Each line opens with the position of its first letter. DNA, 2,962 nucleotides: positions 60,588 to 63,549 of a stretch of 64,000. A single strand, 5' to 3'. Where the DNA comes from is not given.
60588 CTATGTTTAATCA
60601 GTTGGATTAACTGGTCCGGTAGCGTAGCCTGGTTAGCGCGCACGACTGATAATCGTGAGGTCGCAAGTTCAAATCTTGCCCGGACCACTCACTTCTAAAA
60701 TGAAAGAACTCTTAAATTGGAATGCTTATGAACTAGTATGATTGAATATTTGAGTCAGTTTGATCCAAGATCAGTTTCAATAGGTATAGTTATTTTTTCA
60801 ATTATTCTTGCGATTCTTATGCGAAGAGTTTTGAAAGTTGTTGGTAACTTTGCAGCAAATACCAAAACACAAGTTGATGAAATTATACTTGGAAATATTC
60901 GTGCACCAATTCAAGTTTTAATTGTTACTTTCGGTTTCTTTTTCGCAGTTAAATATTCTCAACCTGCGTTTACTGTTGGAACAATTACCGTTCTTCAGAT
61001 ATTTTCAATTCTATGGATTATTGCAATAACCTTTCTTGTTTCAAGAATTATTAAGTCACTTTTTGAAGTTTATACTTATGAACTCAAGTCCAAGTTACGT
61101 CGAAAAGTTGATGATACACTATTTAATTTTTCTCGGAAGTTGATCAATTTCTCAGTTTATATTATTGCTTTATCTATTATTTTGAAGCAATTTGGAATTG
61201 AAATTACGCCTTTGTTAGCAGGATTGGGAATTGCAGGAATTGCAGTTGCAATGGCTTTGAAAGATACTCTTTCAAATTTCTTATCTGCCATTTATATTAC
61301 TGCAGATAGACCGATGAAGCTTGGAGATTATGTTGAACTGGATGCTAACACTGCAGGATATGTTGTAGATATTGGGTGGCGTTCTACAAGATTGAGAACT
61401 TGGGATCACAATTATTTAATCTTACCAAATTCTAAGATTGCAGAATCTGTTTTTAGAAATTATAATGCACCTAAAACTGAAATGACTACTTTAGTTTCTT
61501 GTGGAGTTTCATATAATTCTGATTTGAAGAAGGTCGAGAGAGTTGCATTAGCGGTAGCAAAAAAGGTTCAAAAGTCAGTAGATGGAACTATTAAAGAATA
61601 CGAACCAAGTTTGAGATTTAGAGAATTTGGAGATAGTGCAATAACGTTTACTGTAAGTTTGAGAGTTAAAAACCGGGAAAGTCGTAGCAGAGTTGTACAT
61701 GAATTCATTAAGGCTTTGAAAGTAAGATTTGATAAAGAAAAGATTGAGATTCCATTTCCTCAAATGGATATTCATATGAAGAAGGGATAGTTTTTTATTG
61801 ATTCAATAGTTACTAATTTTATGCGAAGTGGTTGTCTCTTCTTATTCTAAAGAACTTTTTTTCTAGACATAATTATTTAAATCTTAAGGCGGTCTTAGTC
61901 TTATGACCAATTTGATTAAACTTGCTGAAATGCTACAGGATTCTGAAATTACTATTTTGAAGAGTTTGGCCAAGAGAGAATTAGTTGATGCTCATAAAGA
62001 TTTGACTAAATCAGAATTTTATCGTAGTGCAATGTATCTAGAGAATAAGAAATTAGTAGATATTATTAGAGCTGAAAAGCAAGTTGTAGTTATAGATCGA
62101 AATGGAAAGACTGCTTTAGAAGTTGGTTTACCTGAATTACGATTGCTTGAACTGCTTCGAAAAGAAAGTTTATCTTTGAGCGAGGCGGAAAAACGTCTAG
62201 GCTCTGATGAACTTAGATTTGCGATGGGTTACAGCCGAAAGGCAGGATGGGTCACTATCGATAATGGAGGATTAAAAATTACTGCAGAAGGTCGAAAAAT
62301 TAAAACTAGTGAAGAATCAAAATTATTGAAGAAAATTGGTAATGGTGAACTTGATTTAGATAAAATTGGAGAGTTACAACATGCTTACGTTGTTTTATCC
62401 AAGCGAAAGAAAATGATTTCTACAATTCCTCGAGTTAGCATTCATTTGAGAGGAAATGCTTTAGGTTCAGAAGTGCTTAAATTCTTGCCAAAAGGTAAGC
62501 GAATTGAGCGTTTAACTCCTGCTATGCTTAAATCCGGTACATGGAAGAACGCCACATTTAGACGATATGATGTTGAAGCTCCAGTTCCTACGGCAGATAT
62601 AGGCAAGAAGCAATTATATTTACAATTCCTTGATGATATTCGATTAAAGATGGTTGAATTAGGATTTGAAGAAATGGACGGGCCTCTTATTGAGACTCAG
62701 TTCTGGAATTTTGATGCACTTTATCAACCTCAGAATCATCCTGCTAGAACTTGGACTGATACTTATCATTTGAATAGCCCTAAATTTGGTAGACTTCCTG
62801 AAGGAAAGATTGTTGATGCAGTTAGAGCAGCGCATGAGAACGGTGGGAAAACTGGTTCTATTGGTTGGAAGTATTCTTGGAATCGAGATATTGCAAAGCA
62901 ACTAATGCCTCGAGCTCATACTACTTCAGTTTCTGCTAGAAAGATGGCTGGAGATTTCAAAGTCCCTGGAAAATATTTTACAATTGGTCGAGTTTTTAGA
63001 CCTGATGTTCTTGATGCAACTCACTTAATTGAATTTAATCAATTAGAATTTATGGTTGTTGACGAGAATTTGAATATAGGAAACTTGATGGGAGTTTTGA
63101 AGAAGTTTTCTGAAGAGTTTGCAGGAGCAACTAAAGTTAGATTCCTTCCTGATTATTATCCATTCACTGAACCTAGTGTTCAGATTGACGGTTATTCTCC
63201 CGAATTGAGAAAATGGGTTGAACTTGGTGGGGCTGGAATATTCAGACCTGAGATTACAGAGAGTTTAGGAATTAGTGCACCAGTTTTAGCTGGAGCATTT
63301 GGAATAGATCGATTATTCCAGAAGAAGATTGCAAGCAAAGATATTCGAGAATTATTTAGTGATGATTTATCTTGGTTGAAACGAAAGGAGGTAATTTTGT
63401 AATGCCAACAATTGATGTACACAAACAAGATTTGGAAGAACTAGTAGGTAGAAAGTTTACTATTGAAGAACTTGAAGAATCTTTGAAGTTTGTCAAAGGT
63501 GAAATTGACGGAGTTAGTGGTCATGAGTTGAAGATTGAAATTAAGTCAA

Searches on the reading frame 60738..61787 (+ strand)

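Call 81: search_protein_families(library=pfam, proteins=[window:60738-61787:+], max_evalue=0.001)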
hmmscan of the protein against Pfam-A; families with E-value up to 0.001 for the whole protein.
window:60738-61787:+ (350 aa): 3 families
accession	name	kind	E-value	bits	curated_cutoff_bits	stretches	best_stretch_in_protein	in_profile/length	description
PF00924.24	MS_channel_2nd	-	3.9e-20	72.2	20.2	1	176-243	1-67/68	Mechanosensitive ion channel, beta-domain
PF21088.3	MS_channel_1st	-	1.8e-09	37.9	23.1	1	134-175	1-42/42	Mechanosensitive ion channel, transmembrane helices 2/3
PF21082.3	MS_channel_3rd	-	4.5e-09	37.1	21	1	253-338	3-88/88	Mechanosensitive ion channel MscS, C-terminal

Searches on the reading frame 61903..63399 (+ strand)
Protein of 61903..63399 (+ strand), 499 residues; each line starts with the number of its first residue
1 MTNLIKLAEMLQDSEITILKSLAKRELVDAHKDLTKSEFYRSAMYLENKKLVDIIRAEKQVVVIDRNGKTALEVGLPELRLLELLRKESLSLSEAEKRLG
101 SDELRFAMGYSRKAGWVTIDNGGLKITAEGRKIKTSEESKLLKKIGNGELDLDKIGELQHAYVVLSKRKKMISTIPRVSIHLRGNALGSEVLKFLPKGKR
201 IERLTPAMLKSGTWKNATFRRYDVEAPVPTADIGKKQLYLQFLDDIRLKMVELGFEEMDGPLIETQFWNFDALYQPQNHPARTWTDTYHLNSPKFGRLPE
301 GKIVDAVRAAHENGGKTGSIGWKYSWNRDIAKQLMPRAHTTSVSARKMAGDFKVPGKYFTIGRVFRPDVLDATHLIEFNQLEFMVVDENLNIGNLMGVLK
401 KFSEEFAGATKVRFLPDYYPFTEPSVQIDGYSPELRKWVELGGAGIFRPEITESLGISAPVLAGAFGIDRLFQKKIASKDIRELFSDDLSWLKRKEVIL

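Call 81: search_protein_families(library=pfam, proteins=[window:61903-63399:+], max_evalue=0.001)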
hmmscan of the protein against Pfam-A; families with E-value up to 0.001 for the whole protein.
window:61903-63399:+ (499 aa): 3 families
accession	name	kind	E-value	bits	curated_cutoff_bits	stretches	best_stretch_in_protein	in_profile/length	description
PF01409.25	tRNA-synt_2d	-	2.8e-76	256.7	19.8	1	222-493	2-244/246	tRNA synthetases class II core domain (F)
PF00152.25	tRNA-synt_2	-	0.00024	20.7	25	0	357-385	93-121/308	tRNA synthetases class II (D, K and N)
PF18553.7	PheRS_DBD3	-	0.00026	21.7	26.6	0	77-127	2-55/61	PheRS DNA binding domain 3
